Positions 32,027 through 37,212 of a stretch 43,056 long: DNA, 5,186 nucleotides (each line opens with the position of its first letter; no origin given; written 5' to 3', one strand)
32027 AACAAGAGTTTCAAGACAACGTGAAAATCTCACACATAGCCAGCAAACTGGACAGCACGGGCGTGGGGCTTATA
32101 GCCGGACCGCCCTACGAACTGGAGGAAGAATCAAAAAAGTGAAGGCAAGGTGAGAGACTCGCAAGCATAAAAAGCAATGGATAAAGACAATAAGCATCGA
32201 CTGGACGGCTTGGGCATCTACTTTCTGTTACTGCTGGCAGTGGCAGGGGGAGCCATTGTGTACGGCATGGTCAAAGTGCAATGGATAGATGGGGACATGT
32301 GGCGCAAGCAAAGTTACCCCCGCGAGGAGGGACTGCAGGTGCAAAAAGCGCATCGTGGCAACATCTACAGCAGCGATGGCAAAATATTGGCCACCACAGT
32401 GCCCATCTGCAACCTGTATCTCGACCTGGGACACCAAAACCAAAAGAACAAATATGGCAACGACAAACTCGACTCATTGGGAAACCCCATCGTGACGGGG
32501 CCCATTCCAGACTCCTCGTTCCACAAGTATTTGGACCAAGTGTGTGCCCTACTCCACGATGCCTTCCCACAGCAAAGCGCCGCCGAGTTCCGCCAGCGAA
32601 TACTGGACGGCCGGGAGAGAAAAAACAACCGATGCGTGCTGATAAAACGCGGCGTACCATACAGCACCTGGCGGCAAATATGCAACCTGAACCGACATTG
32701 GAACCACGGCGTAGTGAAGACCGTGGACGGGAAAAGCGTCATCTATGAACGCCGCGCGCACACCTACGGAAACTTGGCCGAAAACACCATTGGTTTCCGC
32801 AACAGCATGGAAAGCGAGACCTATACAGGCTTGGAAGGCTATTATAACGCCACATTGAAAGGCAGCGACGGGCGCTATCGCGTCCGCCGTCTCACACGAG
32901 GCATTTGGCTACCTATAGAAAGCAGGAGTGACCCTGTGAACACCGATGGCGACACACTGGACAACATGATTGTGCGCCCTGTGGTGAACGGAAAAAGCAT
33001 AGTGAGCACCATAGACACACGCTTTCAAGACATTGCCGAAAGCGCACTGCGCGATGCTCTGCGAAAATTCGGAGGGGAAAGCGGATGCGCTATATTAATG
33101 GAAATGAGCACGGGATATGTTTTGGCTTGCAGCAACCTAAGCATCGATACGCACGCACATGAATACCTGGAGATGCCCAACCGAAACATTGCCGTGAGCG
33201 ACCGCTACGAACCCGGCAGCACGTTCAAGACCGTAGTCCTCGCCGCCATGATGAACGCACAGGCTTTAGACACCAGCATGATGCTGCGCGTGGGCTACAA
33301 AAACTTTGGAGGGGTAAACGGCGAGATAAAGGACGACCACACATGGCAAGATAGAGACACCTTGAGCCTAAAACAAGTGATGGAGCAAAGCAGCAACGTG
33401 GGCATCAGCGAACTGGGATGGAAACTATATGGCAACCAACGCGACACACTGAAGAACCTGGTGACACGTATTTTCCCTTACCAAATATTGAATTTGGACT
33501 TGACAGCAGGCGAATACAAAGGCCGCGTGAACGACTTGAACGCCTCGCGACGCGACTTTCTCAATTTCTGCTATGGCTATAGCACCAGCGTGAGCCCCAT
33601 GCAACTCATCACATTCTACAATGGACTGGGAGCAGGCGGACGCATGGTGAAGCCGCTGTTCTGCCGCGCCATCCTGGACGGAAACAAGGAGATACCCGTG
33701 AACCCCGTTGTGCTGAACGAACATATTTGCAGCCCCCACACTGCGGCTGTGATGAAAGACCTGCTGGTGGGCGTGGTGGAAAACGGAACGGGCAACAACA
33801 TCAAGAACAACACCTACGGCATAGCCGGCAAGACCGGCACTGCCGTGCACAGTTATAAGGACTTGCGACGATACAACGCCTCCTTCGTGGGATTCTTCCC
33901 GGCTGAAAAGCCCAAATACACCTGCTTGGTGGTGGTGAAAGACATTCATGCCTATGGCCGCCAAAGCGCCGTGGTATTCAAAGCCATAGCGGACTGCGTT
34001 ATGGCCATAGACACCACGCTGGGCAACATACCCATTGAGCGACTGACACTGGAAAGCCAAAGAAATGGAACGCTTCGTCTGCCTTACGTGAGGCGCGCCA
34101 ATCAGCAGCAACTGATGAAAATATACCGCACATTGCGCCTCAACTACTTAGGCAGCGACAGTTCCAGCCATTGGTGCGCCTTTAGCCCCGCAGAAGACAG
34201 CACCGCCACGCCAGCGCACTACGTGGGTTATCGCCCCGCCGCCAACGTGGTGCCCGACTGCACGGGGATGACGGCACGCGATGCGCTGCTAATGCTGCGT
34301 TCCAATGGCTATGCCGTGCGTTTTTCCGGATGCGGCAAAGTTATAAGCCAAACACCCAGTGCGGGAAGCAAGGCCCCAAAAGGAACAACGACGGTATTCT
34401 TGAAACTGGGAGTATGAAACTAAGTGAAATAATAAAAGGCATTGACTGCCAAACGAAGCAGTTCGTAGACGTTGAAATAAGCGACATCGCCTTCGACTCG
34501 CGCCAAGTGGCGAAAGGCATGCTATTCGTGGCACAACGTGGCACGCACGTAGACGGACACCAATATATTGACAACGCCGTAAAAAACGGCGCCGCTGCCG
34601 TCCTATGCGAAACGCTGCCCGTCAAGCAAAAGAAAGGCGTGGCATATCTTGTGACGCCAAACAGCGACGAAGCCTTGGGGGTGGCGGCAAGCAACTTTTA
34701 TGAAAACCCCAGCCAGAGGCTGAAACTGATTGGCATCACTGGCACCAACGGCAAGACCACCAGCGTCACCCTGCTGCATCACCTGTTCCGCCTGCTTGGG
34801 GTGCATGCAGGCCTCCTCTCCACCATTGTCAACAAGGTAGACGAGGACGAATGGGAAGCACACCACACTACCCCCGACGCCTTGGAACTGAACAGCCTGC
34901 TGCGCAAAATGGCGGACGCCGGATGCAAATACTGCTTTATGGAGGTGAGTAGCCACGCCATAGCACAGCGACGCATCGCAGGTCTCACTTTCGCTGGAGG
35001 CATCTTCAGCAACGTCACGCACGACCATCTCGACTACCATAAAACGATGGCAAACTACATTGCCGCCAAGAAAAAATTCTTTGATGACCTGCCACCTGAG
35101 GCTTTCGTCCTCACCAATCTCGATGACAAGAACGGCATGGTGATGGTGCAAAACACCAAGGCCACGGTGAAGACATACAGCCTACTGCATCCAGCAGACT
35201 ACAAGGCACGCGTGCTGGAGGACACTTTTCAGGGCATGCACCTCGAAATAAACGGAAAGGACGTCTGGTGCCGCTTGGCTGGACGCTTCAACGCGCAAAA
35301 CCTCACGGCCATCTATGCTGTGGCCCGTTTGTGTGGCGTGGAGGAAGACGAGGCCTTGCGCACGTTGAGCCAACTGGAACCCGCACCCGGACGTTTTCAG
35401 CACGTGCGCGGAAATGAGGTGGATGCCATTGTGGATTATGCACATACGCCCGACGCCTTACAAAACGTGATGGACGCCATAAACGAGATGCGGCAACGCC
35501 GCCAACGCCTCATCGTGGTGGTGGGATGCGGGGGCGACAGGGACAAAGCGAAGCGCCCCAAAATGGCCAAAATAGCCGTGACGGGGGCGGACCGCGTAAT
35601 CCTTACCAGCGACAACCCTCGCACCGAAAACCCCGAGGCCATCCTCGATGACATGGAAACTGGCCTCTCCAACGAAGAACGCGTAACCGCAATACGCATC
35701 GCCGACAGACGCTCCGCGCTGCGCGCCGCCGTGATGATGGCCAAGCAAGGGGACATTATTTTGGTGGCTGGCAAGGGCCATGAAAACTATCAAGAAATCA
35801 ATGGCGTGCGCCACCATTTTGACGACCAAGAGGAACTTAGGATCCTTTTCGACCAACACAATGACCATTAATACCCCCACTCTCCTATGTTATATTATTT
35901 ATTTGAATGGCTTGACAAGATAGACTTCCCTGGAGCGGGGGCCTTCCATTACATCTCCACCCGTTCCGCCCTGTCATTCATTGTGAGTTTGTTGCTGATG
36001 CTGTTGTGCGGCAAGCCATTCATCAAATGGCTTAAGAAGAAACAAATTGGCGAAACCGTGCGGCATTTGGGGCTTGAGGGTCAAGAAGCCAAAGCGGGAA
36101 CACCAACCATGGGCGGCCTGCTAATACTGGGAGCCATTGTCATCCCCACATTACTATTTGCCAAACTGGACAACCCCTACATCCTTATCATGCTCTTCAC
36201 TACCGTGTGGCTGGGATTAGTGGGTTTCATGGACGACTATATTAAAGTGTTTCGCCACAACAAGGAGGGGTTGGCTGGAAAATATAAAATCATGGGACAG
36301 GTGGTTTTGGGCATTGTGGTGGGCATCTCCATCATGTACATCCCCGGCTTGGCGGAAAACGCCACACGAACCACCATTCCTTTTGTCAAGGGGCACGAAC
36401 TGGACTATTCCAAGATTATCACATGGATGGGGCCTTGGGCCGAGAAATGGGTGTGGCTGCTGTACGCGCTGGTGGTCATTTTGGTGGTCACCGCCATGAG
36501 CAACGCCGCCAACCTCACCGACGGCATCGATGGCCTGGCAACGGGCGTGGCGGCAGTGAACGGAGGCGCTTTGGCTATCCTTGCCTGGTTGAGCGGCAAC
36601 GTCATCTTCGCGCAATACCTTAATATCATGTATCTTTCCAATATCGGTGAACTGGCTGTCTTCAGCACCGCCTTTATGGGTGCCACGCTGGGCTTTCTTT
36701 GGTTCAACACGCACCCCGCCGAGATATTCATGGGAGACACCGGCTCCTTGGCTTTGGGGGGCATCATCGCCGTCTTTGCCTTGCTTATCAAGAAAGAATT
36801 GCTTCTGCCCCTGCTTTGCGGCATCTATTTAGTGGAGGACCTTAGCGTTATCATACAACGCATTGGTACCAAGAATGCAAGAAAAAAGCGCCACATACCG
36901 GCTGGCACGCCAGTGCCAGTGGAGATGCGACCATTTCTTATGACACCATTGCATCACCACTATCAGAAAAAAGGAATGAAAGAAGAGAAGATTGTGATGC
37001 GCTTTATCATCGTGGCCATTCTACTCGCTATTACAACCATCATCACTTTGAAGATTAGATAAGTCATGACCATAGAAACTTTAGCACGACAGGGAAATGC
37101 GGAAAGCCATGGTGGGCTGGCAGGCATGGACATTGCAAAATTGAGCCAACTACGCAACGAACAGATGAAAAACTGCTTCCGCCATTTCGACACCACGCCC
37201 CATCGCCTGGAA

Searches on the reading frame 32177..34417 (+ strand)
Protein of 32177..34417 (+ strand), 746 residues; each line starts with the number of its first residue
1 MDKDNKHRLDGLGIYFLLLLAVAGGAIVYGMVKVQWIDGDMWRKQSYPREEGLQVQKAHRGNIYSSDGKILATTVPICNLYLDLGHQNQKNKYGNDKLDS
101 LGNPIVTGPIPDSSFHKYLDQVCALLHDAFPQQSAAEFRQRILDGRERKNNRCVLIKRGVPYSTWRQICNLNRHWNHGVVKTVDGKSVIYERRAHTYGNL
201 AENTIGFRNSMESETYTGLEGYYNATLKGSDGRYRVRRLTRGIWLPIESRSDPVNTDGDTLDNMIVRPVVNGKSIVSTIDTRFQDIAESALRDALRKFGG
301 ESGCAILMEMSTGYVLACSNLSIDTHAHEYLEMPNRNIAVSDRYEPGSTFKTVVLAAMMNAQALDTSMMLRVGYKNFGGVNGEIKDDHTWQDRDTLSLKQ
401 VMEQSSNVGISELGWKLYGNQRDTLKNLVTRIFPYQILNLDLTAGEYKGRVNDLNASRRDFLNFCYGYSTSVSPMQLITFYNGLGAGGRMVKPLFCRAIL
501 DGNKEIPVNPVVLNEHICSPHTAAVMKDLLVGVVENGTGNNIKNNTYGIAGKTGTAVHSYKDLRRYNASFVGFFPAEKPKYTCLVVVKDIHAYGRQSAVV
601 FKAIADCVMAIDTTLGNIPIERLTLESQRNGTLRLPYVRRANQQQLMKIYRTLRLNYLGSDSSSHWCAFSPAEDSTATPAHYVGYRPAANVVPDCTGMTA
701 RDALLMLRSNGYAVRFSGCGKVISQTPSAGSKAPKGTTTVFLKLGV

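Call 5: search_protein_families(library=pfam, proteins=[window:32177-34417:+], max_evalue=0.01)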
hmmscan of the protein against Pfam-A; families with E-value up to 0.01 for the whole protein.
window:32177-34417:+ (746 aa): 4 families
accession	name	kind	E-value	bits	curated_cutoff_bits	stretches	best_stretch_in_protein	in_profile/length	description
PF00905.27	Transpeptidase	-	2.8e-45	155.2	22.1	1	303-604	1-297/299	Penicillin binding protein transpeptidase domain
PF03793.24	PASTA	-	4.5e-11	43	23.2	1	691-744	2-62/64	PASTA domain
PF03717.20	PBP_dimer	-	1.5e-08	35.7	24.4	1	56-238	2-169/180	Penicillin-binding Protein dimerisation domain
PF21922.1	PBP_dimer_2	-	0.0069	17.1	27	0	189-240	22-70/83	Penicillin binding protein A dimerisation domain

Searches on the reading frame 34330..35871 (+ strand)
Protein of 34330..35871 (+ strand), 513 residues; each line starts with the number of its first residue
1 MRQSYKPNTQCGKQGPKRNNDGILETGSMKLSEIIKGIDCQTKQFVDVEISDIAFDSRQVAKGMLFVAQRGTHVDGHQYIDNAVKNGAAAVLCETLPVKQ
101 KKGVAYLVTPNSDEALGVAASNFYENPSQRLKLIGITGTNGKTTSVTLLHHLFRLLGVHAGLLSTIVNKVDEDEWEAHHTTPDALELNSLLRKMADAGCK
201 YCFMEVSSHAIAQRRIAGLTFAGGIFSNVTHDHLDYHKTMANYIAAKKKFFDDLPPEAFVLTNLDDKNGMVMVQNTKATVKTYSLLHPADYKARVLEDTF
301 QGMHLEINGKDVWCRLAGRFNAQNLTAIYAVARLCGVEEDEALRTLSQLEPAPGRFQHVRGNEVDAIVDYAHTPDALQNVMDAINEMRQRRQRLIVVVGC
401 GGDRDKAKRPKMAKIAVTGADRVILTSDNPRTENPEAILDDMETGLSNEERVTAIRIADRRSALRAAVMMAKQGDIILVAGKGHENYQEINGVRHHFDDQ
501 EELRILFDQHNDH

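Call 5: search_protein_families(library=pfam, proteins=[window:34330-35871:+], max_evalue=0.01)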
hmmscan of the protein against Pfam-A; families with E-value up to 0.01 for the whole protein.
window:34330-35871:+ (513 aa): 3 families
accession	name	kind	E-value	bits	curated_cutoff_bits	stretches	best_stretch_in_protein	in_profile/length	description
PF08245.18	Mur_ligase_M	-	2.9e-48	164.9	24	1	136-331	1-199/200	Mur ligase middle domain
PF02875.26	Mur_ligase_C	-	1.3e-33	117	28.4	1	354-483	1-127/127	Mur ligase, glutamate ligase domain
PF01225.30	Mur_ligase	-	9.4e-11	42.4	21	1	50-123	2-94/95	Mur ligase family, catalytic domain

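Call 6: search_protein_families(library=ncbifam, proteins=[window:34330-35871:+], max_evalue=0.01)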
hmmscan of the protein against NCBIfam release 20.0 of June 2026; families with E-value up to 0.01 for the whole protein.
window:34330-35871:+ (513 aa): 30 families (the best 25 are shown)
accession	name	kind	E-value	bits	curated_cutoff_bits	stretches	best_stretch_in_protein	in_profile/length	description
NF001126.0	PRK00139.1-4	equivalog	1.8e-181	604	373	1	29-508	1-483/486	UDP-N-acetylmuramoyl-L-alanyl-D-glutamate--2,6-diaminopimelate ligase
NF008896.0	PRK11929.1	equivalog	5.6e-154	514.3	1023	1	49-504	28-495/965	bifunctional UDP-N-acetylmuramoyl-L-alanyl-D-glutamate--2,6-diaminopimelate ligase MurE/UDP-N-acetylmuramoyl-tripeptide--D-alanyl-D-alanine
TIGR01085.1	murE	subfamily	1.9e-153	511.8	257.3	1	48-504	2-468/472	UDP-N-acetylmuramyl-tripeptide synthetase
NF001124.0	PRK00139.1-2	equivalog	1.7e-140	469.1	476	1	34-510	9-495/500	UDP-N-acetylmuramoyl-L-alanyl-D-glutamate--2,6-diaminopimelate ligase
NF001123.0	PRK00139.1-1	equivalog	9.8e-124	413.7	586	1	44-508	14-490/493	UDP-N-acetylmuramoyl-L-alanyl-D-glutamate--2,6-diaminopimelate ligase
NF010628.0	PRK14022.1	equivalog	5.9e-91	305.6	536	1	40-501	25-474/483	UDP-N-acetylmuramoyl-L-alanyl-D-glutamate--L-lysine ligase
NF001130.0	PRK00139.2-4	equivalog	6.6e-72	242.9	715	2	43-250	24-234/516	UDP-N-acetylmuramoyl-L-alanyl-D-glutamate--2,6-diaminopimelate ligase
NF001129.0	PRK00139.2-3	equivalog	4.3e-59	200.3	762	1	38-499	29-506/517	UDP-N-acetylmuramoyl-L-alanyl-D-glutamate--2,6-diaminopimelate ligase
NF001127.0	PRK00139.2-1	equivalog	4e-56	190.8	997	2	303-497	309-500/520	UDP-N-acetylmuramoyl-L-alanyl-D-glutamate--2,6-diaminopimelate ligase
NF001131.0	PRK00139.2-5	equivalog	6e-42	144.1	1000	1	47-496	33-471/483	UDP-N-acetylmuramoyl-L-alanyl-D-glutamate--2,6-diaminopimelate ligase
TIGR01143.1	murF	subfamily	7.9e-42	143.7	288.6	2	55-153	1-96/418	UDP-N-acetylmuramoyl-tripeptide--D-alanyl-D-alanine ligase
TIGR02068.2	cya_phycin_syn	equivalog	7.9e-34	116.8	850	1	123-485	471-852/862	cyanophycin synthetase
NF010623.0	PRK14016.1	subfamily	2.7e-30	105.2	877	1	123-485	472-854/871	cyanophycin synthetase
TIGR01087.1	murD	equivalog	7.4e-29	101.1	211.95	1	130-480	103-416/441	UDP-N-acetylmuramoyl-L-alanine--D-glutamate ligase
TIGR01082.1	murC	equivalog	1.4e-27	96.8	335.1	1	224-486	171-442/449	UDP-N-acetylmuramate--L-alanine ligase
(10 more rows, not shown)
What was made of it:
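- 34330..35871 (+): murE. It consumes the MurD product, so D-Glu-ligase activity is still needed. NF001126 at 604 bits, cut-off 373 (call 6).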

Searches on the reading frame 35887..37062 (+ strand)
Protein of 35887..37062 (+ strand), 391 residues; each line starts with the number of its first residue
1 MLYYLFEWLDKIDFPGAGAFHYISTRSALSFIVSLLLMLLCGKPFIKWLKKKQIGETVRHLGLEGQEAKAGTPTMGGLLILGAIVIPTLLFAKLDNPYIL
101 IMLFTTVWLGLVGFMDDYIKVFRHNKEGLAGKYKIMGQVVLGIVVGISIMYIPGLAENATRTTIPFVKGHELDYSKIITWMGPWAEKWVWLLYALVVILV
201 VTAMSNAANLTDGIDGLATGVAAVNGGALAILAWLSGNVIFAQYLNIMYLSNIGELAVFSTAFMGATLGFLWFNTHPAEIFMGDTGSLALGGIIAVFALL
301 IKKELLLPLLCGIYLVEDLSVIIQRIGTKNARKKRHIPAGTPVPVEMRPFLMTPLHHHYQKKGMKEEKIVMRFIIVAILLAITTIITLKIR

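Call 5: search_protein_families(library=pfam, proteins=[window:35887-37062:+], max_evalue=0.01)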
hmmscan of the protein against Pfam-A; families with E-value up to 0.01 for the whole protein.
window:35887-37062:+ (391 aa): 2 families
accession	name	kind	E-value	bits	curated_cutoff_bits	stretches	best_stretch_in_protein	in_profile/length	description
PF00953.26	Glycos_transf_4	-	2.3e-30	106.1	27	1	100-300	2-158/160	Glycosyl transferase family 4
PF10555.14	MraY_sig1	-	1.1e-05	25.1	20.1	1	69-81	1-13/13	Phospho-N-acetylmuramoyl-pentapeptide-transferase signature 1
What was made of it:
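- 35887..37062 (+): mraY, immediately upstream with a 3-nt spacer. Pfam Glycos_transf_4 and MraY_sig1 (call 5).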

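Call 27: find_encoding_contigs(protein=window:35887-37062:+, flank=10000, max_places=5)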
Protein window:35887-37062:+ (391 aa): no gene with exactly this product is on record in the collection.
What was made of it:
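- Tried and rejected: The window's own MraY is not on record, so the source contig could not be traced (call 27).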
